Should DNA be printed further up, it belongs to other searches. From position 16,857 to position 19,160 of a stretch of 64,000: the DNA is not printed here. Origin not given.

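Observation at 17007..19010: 'Blind' bacteriophytochrome diguanylate cyclase: photosensor fold kept, bilin-binding residues lost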

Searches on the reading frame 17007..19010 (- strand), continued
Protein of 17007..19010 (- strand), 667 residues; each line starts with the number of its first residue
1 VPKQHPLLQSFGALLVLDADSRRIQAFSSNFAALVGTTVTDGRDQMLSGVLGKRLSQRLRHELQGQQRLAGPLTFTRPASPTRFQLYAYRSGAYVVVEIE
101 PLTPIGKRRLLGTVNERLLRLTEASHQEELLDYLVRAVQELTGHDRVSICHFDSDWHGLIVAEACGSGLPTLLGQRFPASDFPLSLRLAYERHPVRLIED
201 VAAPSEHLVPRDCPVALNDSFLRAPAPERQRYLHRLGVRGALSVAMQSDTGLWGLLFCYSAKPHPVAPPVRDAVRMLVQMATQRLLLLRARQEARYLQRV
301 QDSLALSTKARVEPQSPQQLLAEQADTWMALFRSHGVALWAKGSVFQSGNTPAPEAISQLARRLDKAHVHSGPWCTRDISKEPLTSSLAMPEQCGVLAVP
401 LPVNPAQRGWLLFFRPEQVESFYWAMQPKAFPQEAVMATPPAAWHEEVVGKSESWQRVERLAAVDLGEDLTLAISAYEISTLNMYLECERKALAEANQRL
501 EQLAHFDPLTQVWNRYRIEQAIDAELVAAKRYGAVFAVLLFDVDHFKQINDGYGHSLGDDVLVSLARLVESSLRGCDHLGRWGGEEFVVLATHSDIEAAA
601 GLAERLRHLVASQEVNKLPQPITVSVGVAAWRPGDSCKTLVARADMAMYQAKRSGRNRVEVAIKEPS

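Call 49: predict_structure(alignment_id=A1)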
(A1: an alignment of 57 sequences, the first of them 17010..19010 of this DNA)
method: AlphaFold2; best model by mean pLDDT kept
length: 667 residues; sequences in the alignment: 57
mean_pLDDT: 88.4   pTM: 0.65
mean pLDDT of the five models: 88.4, 87.9, 87.3, 86.4, 85.8
residues with pLDDT >= 90: 426; 70-90: 197; 50-70: 27; < 50: 17
segments of 3 or more residues with pLDDT < 50: 1-3, 430-440, 665-667
pLDDT, mean of each block of 10 residues (from residue 1): 67 94 93 87 80 93 92 86 92 94 74 92 94 97 96 90 89 88 88 92 92 87 89 90 92 95 93 95 93 92 67 81 92 95 92 96 91 92 94 94 83 92 66 40 71 91 92 88 89 81 84 93 93 92 92 90 93 93 94 93 95 85 94 92 95 93 60
secondary structure, 60 per line:
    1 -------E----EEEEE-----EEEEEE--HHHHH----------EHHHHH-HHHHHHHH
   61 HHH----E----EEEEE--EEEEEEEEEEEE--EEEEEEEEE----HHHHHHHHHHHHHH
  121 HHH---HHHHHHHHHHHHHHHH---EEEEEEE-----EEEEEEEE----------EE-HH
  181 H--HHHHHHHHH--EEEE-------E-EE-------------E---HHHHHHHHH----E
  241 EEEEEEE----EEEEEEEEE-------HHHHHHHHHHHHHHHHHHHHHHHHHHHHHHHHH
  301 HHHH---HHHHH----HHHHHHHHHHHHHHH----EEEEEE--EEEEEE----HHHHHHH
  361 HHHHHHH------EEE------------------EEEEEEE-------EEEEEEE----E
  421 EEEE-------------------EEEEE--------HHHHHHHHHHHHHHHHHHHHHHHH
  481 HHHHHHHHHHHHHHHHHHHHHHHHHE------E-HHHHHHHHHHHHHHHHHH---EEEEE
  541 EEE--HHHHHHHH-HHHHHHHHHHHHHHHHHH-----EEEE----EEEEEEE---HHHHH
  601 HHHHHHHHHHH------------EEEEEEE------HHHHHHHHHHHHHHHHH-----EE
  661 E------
elements in order: E13-17 E23-28 H31-35 H47-51 H53-63 E73-77 E80-91 E94-102 H107-123 H127-142 E146-152 E158-165 H184-192 E195-198 H227-235 E240-247 E252-260 H268-304 H308-312 H317-331 E336-341 E344-349 H354-367 E374-376 E395-401 E409-415 E420-424 E444-448 H457-505 H515-532 E536-543 H546-553 H555-572 E578-581 E586-592 H596-611 E624-630 H637-653 E659-661

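Call 52: fold_search(model_id=the predicted structure, library=pdb)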
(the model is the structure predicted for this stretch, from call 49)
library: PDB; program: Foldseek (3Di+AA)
matches with E <= 10: 1136; with E <= 0.001: 449
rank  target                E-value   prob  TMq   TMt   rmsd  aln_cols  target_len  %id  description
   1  5llw_B                6.0e-58  1.00  0.67  0.67   7.2       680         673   31  Bacteriophytochrome activated diguanylyl cyclase from Idiomarina species A28L (released 2017-03-15)
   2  5llx_A                1.4e-56  1.00  0.61  0.61   8.4       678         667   31  Bacteriophytochrome activated diguanylyl cyclase from Idiomarina species A28L with GTP bound (released 2017-03-15)
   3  5llw_A                1.5e-56  1.00  0.66  0.66   7.6       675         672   31  Bacteriophytochrome activated diguanylyl cyclase from Idiomarina species A28L (released 2017-03-15)
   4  5llx_B                9.3e-55  1.00  0.68  0.70   6.6       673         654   30  Bacteriophytochrome activated diguanylyl cyclase from Idiomarina species A28L with GTP bound (released 2017-03-15)
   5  6et7_B                4.8e-54  1.00  0.68  0.70   6.2       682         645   30  Activated heterodimer of the bacteriophytochrome regulated diguanylyl cyclase variant - S505V A526V - from Idiomarina  (released 2018-06-13)
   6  6et7_A                9.0e-52  1.00  0.67  0.69   6.7       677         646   30  Activated heterodimer of the bacteriophytochrome regulated diguanylyl cyclase variant - S505V A526V - from Idiomarina  (released 2018-06-13)
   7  5lly_C                3.1e-38  1.00  0.61  0.78   5.5       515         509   26  Photosensory Module of Bacteriophytochrome linked Diguanylyl Cyclase from Idiomarina species A28L (released 2017-03-15)
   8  5lly_A                9.5e-38  1.00  0.61  0.78   5.1       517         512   26  Photosensory Module of Bacteriophytochrome linked Diguanylyl Cyclase from Idiomarina species A28L (released 2017-03-15)
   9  6fht_B                1.2e-37  1.00  0.62  0.56  16.6       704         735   22  Crystal structure of an artificial phytochrome regulated adenylate/guanylate cyclase in its dark adapted Pr form (released 2018-04-18)
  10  6fht_A                1.5e-37  1.00  0.60  0.55  17.2       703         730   22  Crystal structure of an artificial phytochrome regulated adenylate/guanylate cyclase in its dark adapted Pr form (released 2018-04-18)
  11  5lly_D                7.5e-37  1.00  0.60  0.78   4.9       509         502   26  Photosensory Module of Bacteriophytochrome linked Diguanylyl Cyclase from Idiomarina species A28L (released 2017-03-15)
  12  5lly_B                6.3e-35  1.00  0.57  0.76   5.7       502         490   26  Photosensory Module of Bacteriophytochrome linked Diguanylyl Cyclase from Idiomarina species A28L (released 2017-03-15)
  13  5i5l                  8.0e-34  1.00  0.58  0.78   5.0       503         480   25  The photosensory module (PAS-GAF-PHY) of the bacterial phytochrome Agp1 (AtBphP1) in the Pr form, chromophore modelled w (released 2016-08-03)
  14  8upk_A                1.5e-33  1.00  0.60  0.55   9.1       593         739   27  Pr/Pfr heterodimer (hybrid) state of Stigmatella aurantiaca bacteriophytochrome 2 (released 2024-09-25)
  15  8co5                  1.9e-33  1.00  0.58  0.79   4.7       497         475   24  The surface-engineered photosensory module (PAS-GAF-PHY) of the bacterial phytochrome Agp1 (AtBphP1) in the Pr form with (released 2024-03-06)
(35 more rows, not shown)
